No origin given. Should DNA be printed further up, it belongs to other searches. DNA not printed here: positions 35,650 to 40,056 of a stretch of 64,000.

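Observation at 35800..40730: IclR regulator translationally coupled to a 1368-aa exported LamG/propeller protein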

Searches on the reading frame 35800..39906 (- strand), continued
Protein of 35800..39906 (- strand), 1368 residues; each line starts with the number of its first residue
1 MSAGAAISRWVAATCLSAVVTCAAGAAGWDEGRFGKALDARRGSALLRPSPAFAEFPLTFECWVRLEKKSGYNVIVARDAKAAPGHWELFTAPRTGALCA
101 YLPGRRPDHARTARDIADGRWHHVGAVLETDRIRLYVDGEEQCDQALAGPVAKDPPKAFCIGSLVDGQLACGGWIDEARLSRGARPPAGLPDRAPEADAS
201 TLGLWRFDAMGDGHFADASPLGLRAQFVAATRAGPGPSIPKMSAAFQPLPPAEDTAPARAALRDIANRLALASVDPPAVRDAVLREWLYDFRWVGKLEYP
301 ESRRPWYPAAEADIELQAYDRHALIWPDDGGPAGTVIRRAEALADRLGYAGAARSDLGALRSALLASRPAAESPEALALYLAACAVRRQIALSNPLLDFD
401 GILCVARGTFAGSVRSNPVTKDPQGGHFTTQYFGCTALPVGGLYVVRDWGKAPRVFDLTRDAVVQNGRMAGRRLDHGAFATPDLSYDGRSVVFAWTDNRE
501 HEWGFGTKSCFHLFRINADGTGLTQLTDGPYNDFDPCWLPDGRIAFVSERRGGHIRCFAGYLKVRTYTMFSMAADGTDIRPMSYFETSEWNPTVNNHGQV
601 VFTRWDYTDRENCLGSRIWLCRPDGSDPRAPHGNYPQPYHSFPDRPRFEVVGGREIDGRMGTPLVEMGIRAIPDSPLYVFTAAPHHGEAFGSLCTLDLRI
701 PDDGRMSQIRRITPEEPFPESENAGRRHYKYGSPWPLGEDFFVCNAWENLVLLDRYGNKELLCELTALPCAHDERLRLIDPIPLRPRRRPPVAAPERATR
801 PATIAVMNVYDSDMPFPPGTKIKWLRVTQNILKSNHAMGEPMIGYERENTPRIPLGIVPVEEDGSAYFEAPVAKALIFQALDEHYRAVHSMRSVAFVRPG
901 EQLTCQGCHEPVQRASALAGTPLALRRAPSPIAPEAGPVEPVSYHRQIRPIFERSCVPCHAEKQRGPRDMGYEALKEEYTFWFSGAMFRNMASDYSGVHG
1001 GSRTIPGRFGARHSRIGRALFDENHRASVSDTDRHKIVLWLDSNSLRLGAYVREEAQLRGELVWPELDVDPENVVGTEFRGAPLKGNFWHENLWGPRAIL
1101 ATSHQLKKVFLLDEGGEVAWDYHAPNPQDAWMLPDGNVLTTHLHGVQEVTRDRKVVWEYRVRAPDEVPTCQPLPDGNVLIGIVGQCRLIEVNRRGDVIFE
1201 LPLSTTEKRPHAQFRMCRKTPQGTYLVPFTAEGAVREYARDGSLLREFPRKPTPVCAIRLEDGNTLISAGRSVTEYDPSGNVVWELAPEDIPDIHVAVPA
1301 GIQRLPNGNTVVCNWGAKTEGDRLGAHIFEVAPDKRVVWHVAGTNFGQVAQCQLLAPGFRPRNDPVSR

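Call 13: find_encoding_contigs(protein=P0002, flank=10000, max_places=2)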
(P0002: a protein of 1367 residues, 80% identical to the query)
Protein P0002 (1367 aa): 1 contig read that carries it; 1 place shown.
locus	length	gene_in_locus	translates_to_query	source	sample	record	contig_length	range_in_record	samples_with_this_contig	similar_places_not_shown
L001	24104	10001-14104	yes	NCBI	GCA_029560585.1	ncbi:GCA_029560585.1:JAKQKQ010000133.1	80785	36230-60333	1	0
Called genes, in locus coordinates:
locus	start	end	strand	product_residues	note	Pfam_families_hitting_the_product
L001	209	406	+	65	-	-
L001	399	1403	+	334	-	PF00535:Glycos_transf_2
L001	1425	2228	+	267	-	PF01209:Ubie_methyltran, PF03141:Methyltransf_29 (weak), PF13489:Methyltransf_23, PF13847:Methyltransf_31, PF08241:Methyltransf_11, PF08242:Methyltransf_12, PF13649:Methyltransf_25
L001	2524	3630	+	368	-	PF00535:Glycos_transf_2, PF26629:GT2_TM_C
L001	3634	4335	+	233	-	PF13489:Methyltransf_23, PF08241:Methyltransf_11, PF08242:Methyltransf_12, PF13649:Methyltransf_25, PF13847:Methyltransf_31 (weak)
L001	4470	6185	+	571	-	PF23914:TPR_CcmH_CycH (weak), PF07719:TPR_2 (faint), PF13428:TPR_14 (faint), PF13432:TPR_16 (faint), PF13431:TPR_17 (faint), PF23914:TPR_CcmH_CycH, PF13429:TPR_15 (weak), PF14559:TPR_19 (weak)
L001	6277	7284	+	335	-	PF00383:dCMP_cyt_deam_1, PF14437:MafB19-deam, PF01872:RibD_C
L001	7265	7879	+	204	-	PF00677:Lum_binding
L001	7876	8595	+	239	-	PF24481:CT398_CC, PF02591:Zn_ribbon_9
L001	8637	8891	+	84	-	PF10678:DUF2492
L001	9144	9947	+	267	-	PF09339:HTH_IclR, PF12802:MarR_2 (weak), PF01047:MarR (faint), PF01614:IclR_C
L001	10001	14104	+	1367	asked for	PF13385:Laminin_G_3, PF07676:PD40 (faint), PF18582:HZS_alpha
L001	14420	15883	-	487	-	PF00884:Sulfatase, PF16347:SGSH_C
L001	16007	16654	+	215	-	PF00702:Hydrolase, PF13419:HAD_2, PF13242:Hydrolase_like (weak)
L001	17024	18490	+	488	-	PF00884:Sulfatase, PF01663:Phosphodiest (faint), PF16347:SGSH_C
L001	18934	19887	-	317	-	PF01261:AP_endonuc_2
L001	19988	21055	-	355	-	-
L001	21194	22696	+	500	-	PF01551:Peptidase_M23, PF00801:PKD (weak), PF18911:PKD_4, PF00801:PKD (weak)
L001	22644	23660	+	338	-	PF05830:NodZ (faint)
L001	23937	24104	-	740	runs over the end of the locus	PF13088:BNR_2, PF24316:Tli3 (faint), PF02012:BNR (faint), PF15902:Sortilin-Vps10 (faint), PF13859:BNR_3 (weak), PF13088:BNR_2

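Call 14: find_encoding_contigs(protein=P0014, flank=10000, max_places=2)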
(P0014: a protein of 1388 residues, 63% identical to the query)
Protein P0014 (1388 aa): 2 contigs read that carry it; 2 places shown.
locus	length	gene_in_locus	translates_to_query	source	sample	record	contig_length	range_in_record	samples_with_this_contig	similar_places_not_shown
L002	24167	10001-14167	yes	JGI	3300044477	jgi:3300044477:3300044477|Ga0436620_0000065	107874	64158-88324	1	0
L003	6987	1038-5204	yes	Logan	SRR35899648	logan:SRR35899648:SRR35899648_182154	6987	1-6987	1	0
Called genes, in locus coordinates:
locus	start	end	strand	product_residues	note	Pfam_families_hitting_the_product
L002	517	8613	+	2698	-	PF25390:WD40_RLD, PF13540:RCC1_2, PF25390:WD40_RLD, PF13540:RCC1_2, PF25390:WD40_RLD, PF25390:WD40_RLD, PF13540:RCC1_2, PF18998:Flg_new_2, +4 more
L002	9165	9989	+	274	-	PF09339:HTH_IclR, PF12802:MarR_2 (weak), PF01614:IclR_C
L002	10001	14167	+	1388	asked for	PF13385:Laminin_G_3, PF26549:Tricorn_N (faint), PF07676:PD40 (faint), PF18582:HZS_alpha, PF22701:Mala_s_1-like (faint)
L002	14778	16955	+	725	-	PF04616:Glyco_hydro_43, PF00756:Esterase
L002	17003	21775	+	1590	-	PF00756:Esterase, PF11721:Malectin, PF12819:Malectin_like (faint), PF11721:Malectin, PF22848:ASD1_dom, PF06964:Alpha-L-AF_C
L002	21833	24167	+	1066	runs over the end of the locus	PF00756:Esterase, PF00331:Glyco_hydro_10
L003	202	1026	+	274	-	PF09339:HTH_IclR, PF12802:MarR_2 (weak), PF01614:IclR_C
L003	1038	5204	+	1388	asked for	PF13385:Laminin_G_3, PF26549:Tricorn_N (faint), PF07676:PD40 (faint), PF18582:HZS_alpha, PF22701:Mala_s_1-like (faint)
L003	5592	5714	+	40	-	-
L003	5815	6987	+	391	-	?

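Call 15: find_encoding_contigs(protein=P0083, flank=10000, max_places=2)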
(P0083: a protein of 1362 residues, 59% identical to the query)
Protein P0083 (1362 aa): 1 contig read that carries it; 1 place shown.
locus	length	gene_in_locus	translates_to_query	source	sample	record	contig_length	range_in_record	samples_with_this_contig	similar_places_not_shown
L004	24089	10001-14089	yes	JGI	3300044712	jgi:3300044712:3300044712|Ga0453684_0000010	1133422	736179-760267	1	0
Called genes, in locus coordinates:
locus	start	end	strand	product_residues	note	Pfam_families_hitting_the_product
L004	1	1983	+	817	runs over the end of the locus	PF02837:Glyco_hydro_2_N, PF22666:Glyco_hydro_2_N2, PF00703:Glyco_hydro_2, PF02836:Glyco_hydro_2_C, PF16355:DUF4982, PF18565:Glyco_hydro2_C5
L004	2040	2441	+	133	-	-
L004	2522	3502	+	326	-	PF20511:PMI_typeI_cat, PF07883:Cupin_2 (faint), PF21621:MPI_cupin_dom (weak)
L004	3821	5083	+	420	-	PF13191:AAA_16 (faint)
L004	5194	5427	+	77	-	-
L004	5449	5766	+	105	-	-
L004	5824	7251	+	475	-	PF12831:FAD_oxidored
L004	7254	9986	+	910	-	PF13088:BNR_2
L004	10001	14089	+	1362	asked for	PF13385:Laminin_G_3, PF18582:HZS_alpha, PF22701:Mala_s_1-like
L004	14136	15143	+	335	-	PF01208:URO-D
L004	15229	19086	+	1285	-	PF02837:Glyco_hydro_2_N, PF22666:Glyco_hydro_2_N2 (weak), PF00703:Glyco_hydro_2, PF02836:Glyco_hydro_2_C, PF16353:LacZ_4, PF02929:Bgal_small_N, PF00754:F5_F8_type_C, PF22633:F5_F8_type_C_2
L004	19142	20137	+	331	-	PF00089:Trypsin, PF13365:Trypsin_2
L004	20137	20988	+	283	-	-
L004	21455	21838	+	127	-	-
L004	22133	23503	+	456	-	-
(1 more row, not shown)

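Call 16: find_encoding_contigs(protein=P0064, flank=10000, max_places=2)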
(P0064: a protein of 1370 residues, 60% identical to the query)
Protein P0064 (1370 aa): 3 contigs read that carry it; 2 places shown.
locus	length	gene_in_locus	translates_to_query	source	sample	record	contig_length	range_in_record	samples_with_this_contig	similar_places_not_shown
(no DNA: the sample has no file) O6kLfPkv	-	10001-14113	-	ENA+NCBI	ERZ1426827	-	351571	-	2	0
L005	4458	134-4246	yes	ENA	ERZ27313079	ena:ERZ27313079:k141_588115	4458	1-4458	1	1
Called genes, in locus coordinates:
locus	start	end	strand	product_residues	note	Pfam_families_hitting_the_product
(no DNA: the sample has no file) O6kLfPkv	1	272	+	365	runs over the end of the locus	PF03793:PASTA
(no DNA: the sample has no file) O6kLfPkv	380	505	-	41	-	PF00444:Ribosomal_L36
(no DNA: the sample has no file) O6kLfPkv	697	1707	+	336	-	PF04055:Radical_SAM, PF13186:SPASM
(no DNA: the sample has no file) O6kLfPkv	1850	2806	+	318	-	PF00535:Glycos_transf_2, PF13641:Glyco_tranf_2_3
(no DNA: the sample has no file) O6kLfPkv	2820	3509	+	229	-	PF00132:Hexapep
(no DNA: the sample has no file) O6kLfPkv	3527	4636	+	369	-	PF00356:LacI, PF00532:Peripla_BP_1, PF13407:Peripla_BP_4, PF13377:Peripla_BP_3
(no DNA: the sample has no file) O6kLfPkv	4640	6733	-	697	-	PF13231:PMT_2 (weak)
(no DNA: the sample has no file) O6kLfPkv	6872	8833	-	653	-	PF13424:TPR_12, PF13432:TPR_16, PF14559:TPR_19, PF13432:TPR_16, PF14559:TPR_19, PF13424:TPR_12, PF14559:TPR_19, PF23914:TPR_CcmH_CycH, +41 more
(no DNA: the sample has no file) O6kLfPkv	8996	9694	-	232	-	PF02525:Flavodoxin_2, PF03358:FMN_red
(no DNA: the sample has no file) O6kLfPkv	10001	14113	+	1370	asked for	PF13385:Laminin_G_3, PF26549:Tricorn_N (weak), PF18582:HZS_alpha, PF22701:Mala_s_1-like (weak)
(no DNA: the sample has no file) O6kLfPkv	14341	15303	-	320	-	PF05066:HARE-HTH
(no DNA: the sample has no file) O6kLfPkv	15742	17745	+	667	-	-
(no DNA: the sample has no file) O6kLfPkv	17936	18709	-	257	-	PF13539:Peptidase_M15_4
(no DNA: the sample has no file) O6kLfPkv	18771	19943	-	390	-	PF04015:DUF362, PF00037:Fer4 (weak), PF12797:Fer4_2 (weak), PF12837:Fer4_6 (weak), PF13237:Fer4_10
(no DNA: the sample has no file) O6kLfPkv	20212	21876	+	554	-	PF00884:Sulfatase, PF16347:SGSH_C (weak)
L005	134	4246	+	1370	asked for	PF13385:Laminin_G_3, PF26549:Tricorn_N (weak), PF18582:HZS_alpha, PF22701:Mala_s_1-like (weak)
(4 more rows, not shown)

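Call 17: find_encoding_contigs(protein=P0107, flank=10000, max_places=2)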
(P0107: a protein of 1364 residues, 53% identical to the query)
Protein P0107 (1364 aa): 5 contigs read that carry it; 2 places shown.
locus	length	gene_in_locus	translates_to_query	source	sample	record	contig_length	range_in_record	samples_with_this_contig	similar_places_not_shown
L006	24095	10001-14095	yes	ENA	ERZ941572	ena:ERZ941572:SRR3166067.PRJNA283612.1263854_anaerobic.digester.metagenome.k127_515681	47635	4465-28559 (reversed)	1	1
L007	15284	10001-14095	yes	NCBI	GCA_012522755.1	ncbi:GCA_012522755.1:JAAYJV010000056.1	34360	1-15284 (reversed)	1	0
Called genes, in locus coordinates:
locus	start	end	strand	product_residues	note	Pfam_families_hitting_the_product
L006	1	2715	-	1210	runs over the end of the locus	PF03130:HEAT_PBS (faint), PF13646:HEAT_2, PF02985:HEAT (faint), PF13646:HEAT_2, PF01839:FG-GAP (faint), PF13517:FG-GAP_3 (weak)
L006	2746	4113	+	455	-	PF11340:DUF3142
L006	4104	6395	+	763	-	PF07719:TPR_2 (faint), PF23300:HEAT_Nup120 (faint)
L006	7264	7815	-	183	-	PF01814:Hemerythrin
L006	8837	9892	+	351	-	PF01916:DS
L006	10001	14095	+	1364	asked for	PF02210:Laminin_G_2 (faint), PF13385:Laminin_G_3 (weak), PF07676:PD40 (faint), PF18582:HZS_alpha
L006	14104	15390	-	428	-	PF12576:DUF3754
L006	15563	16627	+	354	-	PF00437:T2SSE, PF13401:AAA_22 (faint)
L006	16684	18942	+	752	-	PF14498:Glyco_hyd_65N_2, PF18961:DUF5703_N (faint), PF22124:Glyco_hydro_95_cat, PF21307:Glyco_hydro_95_C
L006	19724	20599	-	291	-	PF00149:Metallophos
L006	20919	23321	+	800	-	PF02737:3HCDH_N, PF00725:3HCDH, PF00378:ECH_1, PF16113:ECH_2 (weak)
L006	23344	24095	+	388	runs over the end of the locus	PF00108:Thiolase_N, PF02803:Thiolase_C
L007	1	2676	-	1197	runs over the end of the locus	PF03130:HEAT_PBS (faint), PF13646:HEAT_2, PF02985:HEAT (faint), PF13646:HEAT_2, PF01839:FG-GAP (faint), PF13517:FG-GAP_3 (weak)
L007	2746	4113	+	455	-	PF11340:DUF3142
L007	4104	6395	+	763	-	PF07719:TPR_2 (faint), PF23300:HEAT_Nup120 (faint)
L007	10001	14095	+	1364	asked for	PF02210:Laminin_G_2 (faint), PF13385:Laminin_G_3 (weak), PF07676:PD40 (faint), PF18582:HZS_alpha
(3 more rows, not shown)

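Call 23: find_related_loci(query=A1, collection=genome_contigs, flank=8000)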
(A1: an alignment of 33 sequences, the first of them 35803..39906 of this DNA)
Query A1 (1368 aa) in genome_contigs; peptide patterns used: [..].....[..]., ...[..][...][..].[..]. (x = any residue, [..] = any of these).
599 stretches matched a pattern (row limit reached: there are more); 591 encode a relative of the query (tblastn E <= 1e-3); the best 80 are kept; 79 distinct loci.
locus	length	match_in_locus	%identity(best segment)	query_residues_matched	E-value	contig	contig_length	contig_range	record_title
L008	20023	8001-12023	63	13-1368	0e+0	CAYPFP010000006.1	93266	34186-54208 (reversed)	MAG TPA_asm: uncultured Planctomycetota bacterium isolate SRP257756_co1_239 genome assembly, contig: NODE_77_length_9326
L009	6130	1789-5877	62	36-1368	0e+0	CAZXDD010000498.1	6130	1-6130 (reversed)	MAG TPA_asm: uncultured Armatimonadia bacterium isolate binchicken_co43_19 genome assembly, contig: NODE_22350_length_61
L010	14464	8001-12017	63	31-1355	0e+0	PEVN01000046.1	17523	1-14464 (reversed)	MAG: Armatimonadetes bacterium CG06_land_8_20_14_3_00_66_21 CG06_land_8_20_14_3.00_150_scaffold_1843_c, whole genome sho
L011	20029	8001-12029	61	23-1356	0e+0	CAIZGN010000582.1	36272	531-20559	MAG: Candidatus Hydrogenedentes bacterium isolate Kiruna3_bin-1600 genome assembly, contig: bin-1600:582/740, whole geno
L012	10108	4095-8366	65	11-1368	0e+0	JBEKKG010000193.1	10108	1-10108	MAG: Planctomycetota bacterium isolate SPRUCE 341 SPRUCE_341_193, whole genome shotgun sequence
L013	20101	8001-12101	62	4-1355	0e+0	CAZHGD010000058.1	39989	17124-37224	MAG TPA_asm: uncultured Fimbriimonadaceae bacterium isolate SRP216815_co1_259 genome assembly, contig: NODE_1059_length_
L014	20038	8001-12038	59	37-1364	0e+0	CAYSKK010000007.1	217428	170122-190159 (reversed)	MAG TPA_asm: uncultured Chthoniobacter sp. isolate binchicken_co322_90 genome assembly, contig: NODE_62_length_217428_co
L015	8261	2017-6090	59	37-1368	0e+0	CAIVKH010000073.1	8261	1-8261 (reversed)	uncultured bacterium isolate AM-2014_bin-1020 genome assembly, contig: bin-1020:073/383, whole genome shotgun sequence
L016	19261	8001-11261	64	19-1095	0e+0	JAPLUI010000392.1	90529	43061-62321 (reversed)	MAG: Verrucomicrobia bacterium isolate LacPavin_0419_WC70L_MAG_62_22 LacPavin_0419_WC70L_scaffold_536080, whole genome s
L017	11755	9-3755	63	116-1356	0e+0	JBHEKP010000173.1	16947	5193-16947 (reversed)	MAG: Candidatus Hydrogenedentales bacterium isolate bin.207 k141_4455770, whole genome shotgun sequence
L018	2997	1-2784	66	439-1360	0e+0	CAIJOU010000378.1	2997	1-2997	MAG: Candidatus Hydrogenedentes bacterium isolate MJ-2014_bin-0815 genome assembly, contig: bin-0815:378/967, whole geno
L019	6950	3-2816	67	434-1361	0e+0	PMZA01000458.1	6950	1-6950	MAG: Armatimonadetes bacterium isolate fen_943 73.20110800_E3D.109_contig_166036, whole genome shotgun sequence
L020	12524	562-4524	51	47-1356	0e+0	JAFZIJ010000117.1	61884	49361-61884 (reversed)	MAG: Victivallales bacterium isolate RGIG7794 Water_buffalos_Reticulum-1__c399534, whole genome shotgun sequence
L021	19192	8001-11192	61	38-1090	0e+0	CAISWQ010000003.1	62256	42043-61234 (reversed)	MAG: uncultured Lentisphaerae bacterium isolate LaPlata-15m-a_bin-260 genome assembly, contig: bin-260:003/125, whole ge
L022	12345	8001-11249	60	8-1097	0e+0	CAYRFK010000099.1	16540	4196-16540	MAG TPA_asm: uncultured Verrucomicrobiota bacterium isolate SRP272421_co4_497 genome assembly, contig: NODE_9119_length_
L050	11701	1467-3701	44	336-1065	0e+0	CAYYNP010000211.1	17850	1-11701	MAG TPA_asm: uncultured Planctomycetaceae bacterium isolate SRP077602_co5_509 genome assembly, contig: NODE_15044_length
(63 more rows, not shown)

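Call 25: find_related_loci(query=window:35803-39906:-, collection=metagenome_contigs, flank=6000)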
Query window:35803-39906:- (1368 aa) in metagenome_contigs; peptide patterns used: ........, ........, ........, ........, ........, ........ (x = any residue, [..] = any of these).
82 stretches matched a pattern; 18 encode a relative of the query (tblastn E <= 1e-3); 18 distinct loci.
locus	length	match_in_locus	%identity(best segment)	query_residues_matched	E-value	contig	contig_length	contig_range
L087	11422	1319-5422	97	1-1368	0e+0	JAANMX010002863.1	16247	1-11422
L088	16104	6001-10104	80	5-1368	0e+0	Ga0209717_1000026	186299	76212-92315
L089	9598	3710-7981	65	11-1368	0e+0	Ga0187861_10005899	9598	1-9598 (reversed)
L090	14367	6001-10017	63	31-1355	0e+0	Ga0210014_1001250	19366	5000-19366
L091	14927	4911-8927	63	31-1355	0e+0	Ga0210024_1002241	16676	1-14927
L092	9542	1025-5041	63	31-1355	0e+0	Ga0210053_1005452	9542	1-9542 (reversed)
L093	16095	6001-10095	62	10-1368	0e+0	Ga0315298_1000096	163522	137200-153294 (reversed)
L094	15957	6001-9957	53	38-1356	0e+0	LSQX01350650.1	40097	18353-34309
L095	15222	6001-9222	59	31-1092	0e+0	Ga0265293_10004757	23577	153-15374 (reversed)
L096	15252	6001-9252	51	13-1078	0e+0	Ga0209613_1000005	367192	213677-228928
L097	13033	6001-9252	51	13-1078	0e+0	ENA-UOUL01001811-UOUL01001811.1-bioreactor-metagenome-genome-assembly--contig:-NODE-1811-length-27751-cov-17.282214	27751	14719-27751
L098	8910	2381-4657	41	288-1067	4e-166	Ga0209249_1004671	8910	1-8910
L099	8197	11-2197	41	322-1067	5e-164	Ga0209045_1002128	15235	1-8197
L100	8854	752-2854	39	327-1050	1e-142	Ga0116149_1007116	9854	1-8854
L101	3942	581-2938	36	312-1068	4e-139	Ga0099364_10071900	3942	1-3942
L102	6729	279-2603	35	321-1065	7e-134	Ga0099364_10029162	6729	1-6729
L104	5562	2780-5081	43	323-1065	2e-112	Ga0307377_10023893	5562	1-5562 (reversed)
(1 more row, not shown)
